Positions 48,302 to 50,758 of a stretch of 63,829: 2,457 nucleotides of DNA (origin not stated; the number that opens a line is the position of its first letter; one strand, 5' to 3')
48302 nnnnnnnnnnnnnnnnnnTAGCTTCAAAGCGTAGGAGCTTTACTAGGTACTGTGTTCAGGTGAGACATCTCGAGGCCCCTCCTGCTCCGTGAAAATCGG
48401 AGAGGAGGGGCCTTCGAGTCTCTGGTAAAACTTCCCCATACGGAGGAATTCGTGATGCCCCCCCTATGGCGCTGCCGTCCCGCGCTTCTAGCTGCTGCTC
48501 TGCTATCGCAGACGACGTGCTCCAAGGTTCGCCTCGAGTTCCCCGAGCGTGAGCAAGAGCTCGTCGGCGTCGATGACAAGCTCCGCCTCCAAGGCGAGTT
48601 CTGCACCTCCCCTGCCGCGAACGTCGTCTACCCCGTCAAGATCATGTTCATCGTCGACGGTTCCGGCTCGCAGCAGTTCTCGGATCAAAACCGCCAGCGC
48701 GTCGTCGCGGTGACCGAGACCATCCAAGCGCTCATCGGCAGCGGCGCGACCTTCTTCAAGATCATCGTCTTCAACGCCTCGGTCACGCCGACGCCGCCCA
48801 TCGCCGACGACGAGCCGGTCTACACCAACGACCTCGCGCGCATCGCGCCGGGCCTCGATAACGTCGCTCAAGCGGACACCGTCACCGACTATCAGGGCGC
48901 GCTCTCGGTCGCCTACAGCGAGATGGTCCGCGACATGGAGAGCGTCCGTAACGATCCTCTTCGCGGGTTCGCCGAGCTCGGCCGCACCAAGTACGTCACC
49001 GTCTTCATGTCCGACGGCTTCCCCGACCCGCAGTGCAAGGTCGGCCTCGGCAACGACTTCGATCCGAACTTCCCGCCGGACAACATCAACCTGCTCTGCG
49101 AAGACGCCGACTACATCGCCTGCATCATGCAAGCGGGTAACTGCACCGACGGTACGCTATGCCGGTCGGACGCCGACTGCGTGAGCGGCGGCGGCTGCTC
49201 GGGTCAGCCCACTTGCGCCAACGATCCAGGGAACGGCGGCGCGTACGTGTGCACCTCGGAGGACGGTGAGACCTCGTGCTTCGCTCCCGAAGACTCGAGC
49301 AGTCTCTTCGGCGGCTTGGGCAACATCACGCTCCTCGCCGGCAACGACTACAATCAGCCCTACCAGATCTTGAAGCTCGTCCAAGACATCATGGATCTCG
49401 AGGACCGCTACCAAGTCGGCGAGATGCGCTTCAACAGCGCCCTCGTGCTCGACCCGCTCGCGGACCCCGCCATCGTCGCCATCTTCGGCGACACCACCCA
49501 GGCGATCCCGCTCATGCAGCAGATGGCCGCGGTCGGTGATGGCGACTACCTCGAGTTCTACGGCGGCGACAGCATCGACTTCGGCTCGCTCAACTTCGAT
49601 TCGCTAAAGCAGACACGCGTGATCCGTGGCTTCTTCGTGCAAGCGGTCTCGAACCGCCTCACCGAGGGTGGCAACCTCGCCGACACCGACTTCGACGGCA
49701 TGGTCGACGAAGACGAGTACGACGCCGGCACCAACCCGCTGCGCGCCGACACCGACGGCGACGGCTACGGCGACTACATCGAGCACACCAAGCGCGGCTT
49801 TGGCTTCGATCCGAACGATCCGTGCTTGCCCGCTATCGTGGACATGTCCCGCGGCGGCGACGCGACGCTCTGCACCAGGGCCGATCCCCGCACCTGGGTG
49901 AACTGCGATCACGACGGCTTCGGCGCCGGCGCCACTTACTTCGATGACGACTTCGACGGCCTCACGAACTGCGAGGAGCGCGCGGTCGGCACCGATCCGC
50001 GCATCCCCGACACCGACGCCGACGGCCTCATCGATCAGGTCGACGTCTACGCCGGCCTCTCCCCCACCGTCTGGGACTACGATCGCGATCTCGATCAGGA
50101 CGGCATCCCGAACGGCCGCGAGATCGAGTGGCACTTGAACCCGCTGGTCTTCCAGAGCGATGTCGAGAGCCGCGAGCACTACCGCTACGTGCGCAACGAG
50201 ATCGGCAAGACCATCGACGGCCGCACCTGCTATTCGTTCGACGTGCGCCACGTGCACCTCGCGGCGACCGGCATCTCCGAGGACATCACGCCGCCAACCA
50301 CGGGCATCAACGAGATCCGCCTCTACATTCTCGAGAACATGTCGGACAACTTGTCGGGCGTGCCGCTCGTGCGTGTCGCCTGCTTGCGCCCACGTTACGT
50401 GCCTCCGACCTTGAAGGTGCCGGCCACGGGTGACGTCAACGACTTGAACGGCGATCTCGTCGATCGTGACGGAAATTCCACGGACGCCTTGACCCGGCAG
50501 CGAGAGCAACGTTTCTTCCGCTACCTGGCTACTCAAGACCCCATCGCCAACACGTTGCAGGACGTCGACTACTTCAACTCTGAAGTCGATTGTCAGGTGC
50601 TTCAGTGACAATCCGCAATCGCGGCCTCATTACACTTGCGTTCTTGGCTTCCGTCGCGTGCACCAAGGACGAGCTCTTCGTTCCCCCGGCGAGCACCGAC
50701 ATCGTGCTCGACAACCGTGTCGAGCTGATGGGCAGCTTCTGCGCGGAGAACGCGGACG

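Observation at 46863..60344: Five-gene operon encoding only secreted or lipoprotein products built from eukaryotic-ECM-like modules (TSP3, VWA, PPC, Cys-rich, NHL): candidate undescribed Ca-dependent surface or matrix system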

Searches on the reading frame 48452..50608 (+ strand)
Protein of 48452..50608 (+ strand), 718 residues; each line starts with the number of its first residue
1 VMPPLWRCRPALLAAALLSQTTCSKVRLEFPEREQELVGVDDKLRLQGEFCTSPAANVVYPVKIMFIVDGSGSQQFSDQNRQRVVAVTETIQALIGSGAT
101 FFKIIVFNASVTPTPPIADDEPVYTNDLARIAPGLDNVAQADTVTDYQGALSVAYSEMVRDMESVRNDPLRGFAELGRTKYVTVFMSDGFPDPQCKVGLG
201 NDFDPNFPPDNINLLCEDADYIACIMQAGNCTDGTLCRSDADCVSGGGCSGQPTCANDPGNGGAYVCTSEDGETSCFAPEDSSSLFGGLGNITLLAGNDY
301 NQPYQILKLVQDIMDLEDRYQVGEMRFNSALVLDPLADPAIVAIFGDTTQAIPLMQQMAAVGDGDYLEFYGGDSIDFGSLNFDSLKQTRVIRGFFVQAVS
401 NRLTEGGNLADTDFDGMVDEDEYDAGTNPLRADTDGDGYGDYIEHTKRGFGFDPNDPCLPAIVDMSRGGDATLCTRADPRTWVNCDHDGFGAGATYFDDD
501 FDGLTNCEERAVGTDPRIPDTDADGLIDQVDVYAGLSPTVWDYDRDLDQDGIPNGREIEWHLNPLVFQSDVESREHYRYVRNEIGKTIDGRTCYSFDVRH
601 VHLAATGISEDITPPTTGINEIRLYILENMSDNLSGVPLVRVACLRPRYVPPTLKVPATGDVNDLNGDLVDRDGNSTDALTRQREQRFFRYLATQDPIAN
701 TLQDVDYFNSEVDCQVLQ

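Call 8: search_protein_families(library=pfam, proteins=[window:48452-50608:+], max_evalue=0.01)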
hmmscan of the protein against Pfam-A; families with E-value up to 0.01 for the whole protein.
window:48452-50608:+ (718 aa): 2 families
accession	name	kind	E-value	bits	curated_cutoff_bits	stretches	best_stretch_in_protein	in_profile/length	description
PF13519.12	VWA_2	-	3e-05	25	27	1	64-162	1-93/107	von Willebrand factor type A domain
PF18884.5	TSP3_bac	-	0.002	18.4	25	1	411-432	1-22/22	Bacterial TSP3 repeat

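Call 9: search_protein_families(library=ncbifam, proteins=[window:48452-50608:+], max_evalue=0.01)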
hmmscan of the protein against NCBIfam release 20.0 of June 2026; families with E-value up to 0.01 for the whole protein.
window:48452-50608:+ (718 aa): 2 families
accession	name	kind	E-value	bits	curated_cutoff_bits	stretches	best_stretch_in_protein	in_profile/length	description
NF047639.1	throspo3_MtsD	equivalog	6.2e-49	166.7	800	3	296-671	257-632/651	cell-cell cohesion protein MtsD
NF033765.2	gliding_CglD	equivalog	0.00033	18.6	400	1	408-449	263-304/1124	adventurous gliding motility lipoprotein CglD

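Call 24: find_homologous_proteins(query=window:48452-50608:+, max_evalue=0.00001)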
Query window:48452-50608:+ (718 aa): 107 proteins with E <= 0.00001 among 8000 candidates.
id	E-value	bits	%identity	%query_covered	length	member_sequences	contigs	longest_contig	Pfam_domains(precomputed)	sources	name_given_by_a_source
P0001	0.0e+0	1669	100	100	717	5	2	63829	-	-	-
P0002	0.0e+0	1115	68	100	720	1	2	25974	-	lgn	-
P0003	1.4e-264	898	58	99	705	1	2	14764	PF13519.13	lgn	-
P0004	2.5e-245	835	55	99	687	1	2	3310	PF13519.13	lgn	-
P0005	5.2e-239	814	52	99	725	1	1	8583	PF13519.13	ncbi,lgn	-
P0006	2.6e-238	811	54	97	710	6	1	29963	PF13519.13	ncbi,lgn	ncbi:MAG: VWA domain-containing protein [Myxococcota bacterium]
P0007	5.5e-238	810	53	100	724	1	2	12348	PF13519.13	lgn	-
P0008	1.5e-236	806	54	97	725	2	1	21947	PF13519.13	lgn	-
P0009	1.3e-234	799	53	100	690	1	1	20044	PF13519.13,PF18884.6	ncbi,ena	ncbi:MAG: VWA domain-containing protein [Myxococcota bacterium]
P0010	3.8e-234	798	55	94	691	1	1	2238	PF13519.13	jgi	jgi:hypothetical protein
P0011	8.6e-228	777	53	98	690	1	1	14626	PF13519.13,PF18884.6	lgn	-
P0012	4.3e-218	745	51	99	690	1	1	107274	PF13519.13,PF18884.6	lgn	-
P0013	1.9e-217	742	56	86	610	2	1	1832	PF13519.13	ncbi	ncbi:MAG: VWA domain-containing protein, partial [Myxococcota bacterium]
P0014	8.7e-217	740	52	98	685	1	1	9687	PF13519.13,PF18884.6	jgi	jgi:hypothetical protein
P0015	6.6e-215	734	50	99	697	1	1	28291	PF13519.13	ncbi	-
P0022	2.5e-204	699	50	97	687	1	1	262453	PF13519.13,PF18884.6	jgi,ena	-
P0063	5.4e-72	262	34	51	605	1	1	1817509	PF13519.13,PF18884.6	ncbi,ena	-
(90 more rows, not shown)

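Call 25: find_encoding_contigs(protein=P0022, flank=10000, max_places=2)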
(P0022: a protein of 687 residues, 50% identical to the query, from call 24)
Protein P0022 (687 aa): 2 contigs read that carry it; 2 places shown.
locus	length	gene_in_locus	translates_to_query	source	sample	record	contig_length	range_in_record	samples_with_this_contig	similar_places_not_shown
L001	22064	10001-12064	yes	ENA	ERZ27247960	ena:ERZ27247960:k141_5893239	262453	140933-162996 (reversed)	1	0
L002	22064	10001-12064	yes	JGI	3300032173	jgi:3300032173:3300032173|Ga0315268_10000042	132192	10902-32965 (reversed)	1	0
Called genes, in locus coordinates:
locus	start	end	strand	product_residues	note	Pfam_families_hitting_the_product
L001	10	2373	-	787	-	-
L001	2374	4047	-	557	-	PF00890:FAD_binding_2 (weak), PF00732:GMC_oxred_N, PF05199:GMC_oxred_C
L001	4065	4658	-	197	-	PF13618:Gluconate_2-dh3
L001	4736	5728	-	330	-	PF00034:Cytochrom_C (faint), PF14522:Cytochrome_C7 (faint), PF13442:Cytochrome_CBB3 (faint)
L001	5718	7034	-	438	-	PF00033:Cytochrome_B, PF13631:Cytochrom_B_N_2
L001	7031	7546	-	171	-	PF00355:Rieske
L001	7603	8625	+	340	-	-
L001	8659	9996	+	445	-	PF02412:TSP_3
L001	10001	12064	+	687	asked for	PF13519:VWA_2, PF18884:TSP3_bac (faint)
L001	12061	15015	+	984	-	PF13519:VWA_2, PF18884:TSP3_bac (faint)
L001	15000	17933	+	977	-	-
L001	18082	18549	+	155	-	PF00588:SpoU_methylase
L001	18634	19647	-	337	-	-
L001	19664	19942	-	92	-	-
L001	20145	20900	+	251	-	-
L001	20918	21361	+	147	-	-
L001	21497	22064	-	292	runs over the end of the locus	-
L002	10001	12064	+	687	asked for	PF13519:VWA_2, PF18884:TSP3_bac (faint)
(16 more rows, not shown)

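Call 26: find_encoding_contigs(protein=P0063, flank=10000, max_places=2)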
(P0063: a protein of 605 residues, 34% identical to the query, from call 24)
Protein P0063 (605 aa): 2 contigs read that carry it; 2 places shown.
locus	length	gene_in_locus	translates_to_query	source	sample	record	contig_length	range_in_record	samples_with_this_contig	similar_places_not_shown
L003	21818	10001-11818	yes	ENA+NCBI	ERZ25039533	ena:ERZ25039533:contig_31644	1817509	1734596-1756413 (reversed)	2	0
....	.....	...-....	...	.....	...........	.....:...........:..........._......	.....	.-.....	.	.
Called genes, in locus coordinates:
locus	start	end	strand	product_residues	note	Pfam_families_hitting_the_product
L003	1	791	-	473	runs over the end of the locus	PF13428:TPR_14 (faint), PF13432:TPR_16 (faint), PF14559:TPR_19 (faint), PF13431:TPR_17 (faint)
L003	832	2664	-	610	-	PF13424:TPR_12 (faint), PF13432:TPR_16 (faint), PF00515:TPR_1 (faint), PF07719:TPR_2 (faint), PF13174:TPR_6 (faint), PF13176:TPR_7 (faint), PF09976:TPR_21 (weak), PF13525:YfiO (weak), +3 more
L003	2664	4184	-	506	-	-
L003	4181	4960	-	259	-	-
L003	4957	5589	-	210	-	-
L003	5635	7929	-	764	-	PF16697:Yop-YscD_cpl, PF00498:FHA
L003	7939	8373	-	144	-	-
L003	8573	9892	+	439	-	PF02412:TSP_3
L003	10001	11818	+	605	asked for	PF13519:VWA_2 (weak), PF18884:TSP3_bac (faint)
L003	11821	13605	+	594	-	PF00092:VWA (weak), PF13519:VWA_2, PF18884:TSP3_bac (faint)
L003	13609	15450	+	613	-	PF04151:PPC (faint)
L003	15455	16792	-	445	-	PF07586:HXXSHH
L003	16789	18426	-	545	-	PF07626:PSD3, PF07637:PSD5, PF07631:PSD4, PF07627:PSCyt3, PF07624:PSD2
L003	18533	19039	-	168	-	-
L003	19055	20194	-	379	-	PF08308:PEGA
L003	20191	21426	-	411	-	-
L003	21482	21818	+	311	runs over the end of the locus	-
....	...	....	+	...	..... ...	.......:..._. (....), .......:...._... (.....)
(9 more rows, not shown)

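Call 34: search_protein_families(library=pfam, proteins=[L003:13609-15450:+, L001:15000-17933:+], max_evalue=1)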
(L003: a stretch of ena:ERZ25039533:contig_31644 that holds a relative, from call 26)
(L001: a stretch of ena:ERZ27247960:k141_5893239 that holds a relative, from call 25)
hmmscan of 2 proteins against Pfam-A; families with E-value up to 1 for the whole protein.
L003:13609-15450:+ (613 aa): 3 families
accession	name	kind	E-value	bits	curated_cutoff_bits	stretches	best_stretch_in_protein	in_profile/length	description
PF04151.21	PPC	-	6.7e-11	43.3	25.9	2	65-137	1-69/70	Bacterial pre-peptidase C-terminal domain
PF04234.18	CopC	-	0.042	15.3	23.3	0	88-144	28-82/92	CopC domain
PF25275.1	Golvesin_C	-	0.095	13.2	31.6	0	113-154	36-77/132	Golvesin C-terminal domain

L001:15000-17933:+ (977 aa): 2 families
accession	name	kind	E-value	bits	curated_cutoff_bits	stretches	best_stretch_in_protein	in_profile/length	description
PF23416.1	DUF7107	-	0.00036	21.2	24.6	2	438-463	22-47/48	Domain of unknown function (DUF7107)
PF04706.18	Dickkopf_N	-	0.65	10.8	25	1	119-161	1-46/51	Dickkopf N-terminal cysteine-rich region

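Call 39: find_encoding_contigs(protein=P0002, flank=10000, max_places=1)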
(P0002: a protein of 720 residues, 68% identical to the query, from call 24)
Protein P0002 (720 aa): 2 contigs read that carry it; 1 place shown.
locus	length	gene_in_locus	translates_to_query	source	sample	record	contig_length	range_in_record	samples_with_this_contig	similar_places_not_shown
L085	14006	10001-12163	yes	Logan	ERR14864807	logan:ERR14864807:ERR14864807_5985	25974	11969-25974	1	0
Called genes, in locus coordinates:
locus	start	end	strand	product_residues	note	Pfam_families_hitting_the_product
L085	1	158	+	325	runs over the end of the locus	-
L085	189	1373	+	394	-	PF10102:DUF2341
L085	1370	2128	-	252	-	PF00121:TIM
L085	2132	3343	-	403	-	PF00162:PGK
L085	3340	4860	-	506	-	PF00171:Aldedh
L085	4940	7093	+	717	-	PF13360:PQQ_2 (weak)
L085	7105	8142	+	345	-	-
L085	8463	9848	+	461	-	PF02412:TSP_3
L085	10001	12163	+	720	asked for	-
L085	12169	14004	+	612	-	?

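Call 40: find_encoding_contigs(protein=P0012, flank=10000, max_places=1)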
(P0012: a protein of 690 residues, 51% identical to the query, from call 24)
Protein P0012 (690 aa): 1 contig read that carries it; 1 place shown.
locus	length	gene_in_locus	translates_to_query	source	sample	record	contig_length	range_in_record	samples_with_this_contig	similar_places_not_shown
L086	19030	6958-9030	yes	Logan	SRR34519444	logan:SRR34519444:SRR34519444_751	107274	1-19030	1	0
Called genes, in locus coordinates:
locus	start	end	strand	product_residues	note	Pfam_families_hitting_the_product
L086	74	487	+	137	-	PF03840:SecG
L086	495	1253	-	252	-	PF00121:TIM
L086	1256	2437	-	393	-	PF00162:PGK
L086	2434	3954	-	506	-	PF00171:Aldedh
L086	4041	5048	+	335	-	-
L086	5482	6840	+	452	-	PF02412:TSP_3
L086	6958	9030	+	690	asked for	PF13519:VWA_2 (weak), PF18884:TSP3_bac (weak)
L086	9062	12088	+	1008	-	PF13519:VWA_2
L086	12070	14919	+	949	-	-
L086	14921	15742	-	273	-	-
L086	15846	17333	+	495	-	-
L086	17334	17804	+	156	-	-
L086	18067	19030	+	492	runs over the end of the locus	PF01565:FAD_binding_4, PF04030:ALO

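Call 57: search_solved_structures(query=A3, max_evalue=0.1)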
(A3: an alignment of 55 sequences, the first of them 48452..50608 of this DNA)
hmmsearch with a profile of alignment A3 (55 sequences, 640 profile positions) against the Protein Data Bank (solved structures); distinct sequences matched with E-value up to 0.1: 8.
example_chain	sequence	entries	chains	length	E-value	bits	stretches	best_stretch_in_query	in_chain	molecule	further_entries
9no5_A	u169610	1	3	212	0.0009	21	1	63-186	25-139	Putative secreted protein, hemolysin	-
9han_B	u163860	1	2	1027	0.0064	18.2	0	54-96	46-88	Collagen type VI alpha 2 chain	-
3u0k_A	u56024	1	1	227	0.039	15.6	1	349-443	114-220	RCaMP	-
4rck_A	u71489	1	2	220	0.047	15.3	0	63-98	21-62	Hypothetical membrane spanning protein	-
2k0j_A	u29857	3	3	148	0.051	15.2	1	349-443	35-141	calmodulin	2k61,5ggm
9vhu_A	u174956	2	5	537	0.081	14.5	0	364-465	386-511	Calcium-dependent protein kinase 3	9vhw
6mi5_X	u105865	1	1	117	0.088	14.4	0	410-491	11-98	Lanmodulin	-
8fns_A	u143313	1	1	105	0.09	14.4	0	410-491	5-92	EF-hand domain-containing protein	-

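Call 70: predict_structure(alignment_id=A3)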
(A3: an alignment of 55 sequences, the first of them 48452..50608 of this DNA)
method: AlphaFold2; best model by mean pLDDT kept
length: 718 residues; sequences in the alignment: 55
mean_pLDDT: 83.9   pTM: 0.71
mean pLDDT of the five models: 83.9, 83.8, 83.6, 81.1, 80.4
residues with pLDDT >= 90: 362; 70-90: 227; 50-70: 96; < 50: 33
segments of 3 or more residues with pLDDT < 50: 1-3, 250-265, 267-278
pLDDT, mean of each block of 10 residues (from residue 1): 51 74 57 65 95 80 96 86 92 86 93 88 93 89 87 95 94 89 95 87 80 82 67 62 57 43 43 46 70 81 96 97 95 87 80 96 95 83 82 95 92 97 97 93 95 92 67 79 80 86 94 95 96 96 96 94 92 84 87 94 96 93 95 89 96 92 75 56 67 86 77 89
secondary structure, 60 per line:
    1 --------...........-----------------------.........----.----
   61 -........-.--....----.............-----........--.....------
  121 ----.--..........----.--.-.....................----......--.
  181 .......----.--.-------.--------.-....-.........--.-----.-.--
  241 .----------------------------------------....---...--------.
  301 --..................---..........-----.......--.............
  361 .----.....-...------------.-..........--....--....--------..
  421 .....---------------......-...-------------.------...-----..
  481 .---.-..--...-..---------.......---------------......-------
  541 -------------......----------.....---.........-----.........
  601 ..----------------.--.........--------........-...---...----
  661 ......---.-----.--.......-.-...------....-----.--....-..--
elements in order (helices of 4 or more, strands of 3 or more residues): H9-19 E43-51 E62-69 H74-77 H82-94 E100-107 E110-114 H128-137 H147-167 H172-177 E180-187 H214-217 H219-227 H303-320 E324-333 H339-345 H348-361 E366-370 E389-398 E401-404 E407-410 H419-425 H441-446 H506-512 H528-533 H554-559 H570-574 E578-586 E592-602 E622-630 E639-646 E648-650 E654-656 E661-666 H679-685 E689-691 H698-701 H710-713

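Call 73: fold_search(model_id=the predicted structure, library=pdb)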
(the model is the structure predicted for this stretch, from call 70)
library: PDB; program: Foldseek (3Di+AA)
matches with E <= 10: 539; with E <= 0.001: 113
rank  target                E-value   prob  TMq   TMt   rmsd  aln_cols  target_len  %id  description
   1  6to1                  7.2e-09  1.00  0.24  0.29  14.2       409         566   11  Crystal structure of three N-terminal domains of the type V pili tip protein Mfa5 from Porphyromonas gingivalis (released 2020-12-02)
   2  6tnj                  1.7e-07  1.00  0.20  0.43  12.8       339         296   13  Crystal structure of the vWF domain of the type V pili tip protein Mfa5 from Porphyromonas gingivalis (released 2020-12-02)
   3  7ba2_A                5.4e-07  1.00  0.19  0.31  12.2       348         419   11  D319A mutant of the PilB minor pilin from Streptococcus sanguinis (released 2021-04-28)
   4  7ba2_B                2.5e-06  1.00  0.19  0.30  11.2       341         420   11  D319A mutant of the PilB minor pilin from Streptococcus sanguinis (released 2021-04-28)
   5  6fpy_B                3.1e-06  1.00  0.22  0.26  11.7       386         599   12  Inter-alpha-inhibitor heavy chain 1, wild type (released 2019-02-27)
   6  6fpy_A                3.5e-06  1.00  0.23  0.27  13.2       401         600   11  Inter-alpha-inhibitor heavy chain 1, wild type (released 2019-02-27)
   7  9c4f_I                3.9e-06  1.00  0.20  0.71   5.1       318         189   10  Infectious B19V capsid (released 2024-10-16)
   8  9rt2_C1               4.6e-06  1.00  0.22  0.51  10.4       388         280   10  NetF - ANTXR2 structure (C4) (released 2026-02-18)
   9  8fzu_A                5.5e-06  1.00  0.18  0.47   4.3       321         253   10  The von Willebrand factor A domain of human capillary morphogenesis gene II, flexibly fused to the 1TEL crystallizatio (released 2023-07-19)
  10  8fz4_A                6.9e-06  1.00  0.19  0.67   4.3       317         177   10  The von Willebrand factor A domain of Anthrax toxin receptor 2 (released 2023-03-01)
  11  6fpz_A                8.2e-06  1.00  0.22  0.26  14.1       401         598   11  Inter-alpha-inhibitor heavy chain 1, D298A (released 2019-02-27)
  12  2ww8                  8.7e-06  1.00  0.23  0.21  17.9       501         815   11  Structure of the pilus adhesin (RrgA) from Streptococcus pneumoniae (released 2010-01-19)
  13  1t6b_Y                1.2e-05  1.00  0.18  0.67   4.3       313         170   10  Crystal structure of B. anthracis Protective Antigen complexed with human Anthrax toxin receptor (released 2004-07-20)
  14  6m3y                  1.2e-05  1.00  0.22  0.20  10.2       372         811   12  Crystal structure of pilus adhesin, SpaC from Lactobacillus rhamnosus GG - open conformation (released 2020-07-29)
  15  9ykb_B                1.4e-05  1.00  0.19  0.48   4.4       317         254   10  The von Willebrand factor A domain of human capillary morphogenesis gene II, fused to the 1TEL crystallization chapero (released 2025-10-22)
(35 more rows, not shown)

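Call 87: search_protein_families(library=padloc, proteins=[window:48452-50608:+], max_evalue=0.001)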
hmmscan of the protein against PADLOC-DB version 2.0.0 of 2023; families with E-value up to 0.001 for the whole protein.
window:48452-50608:+ (718 aa): 0 families
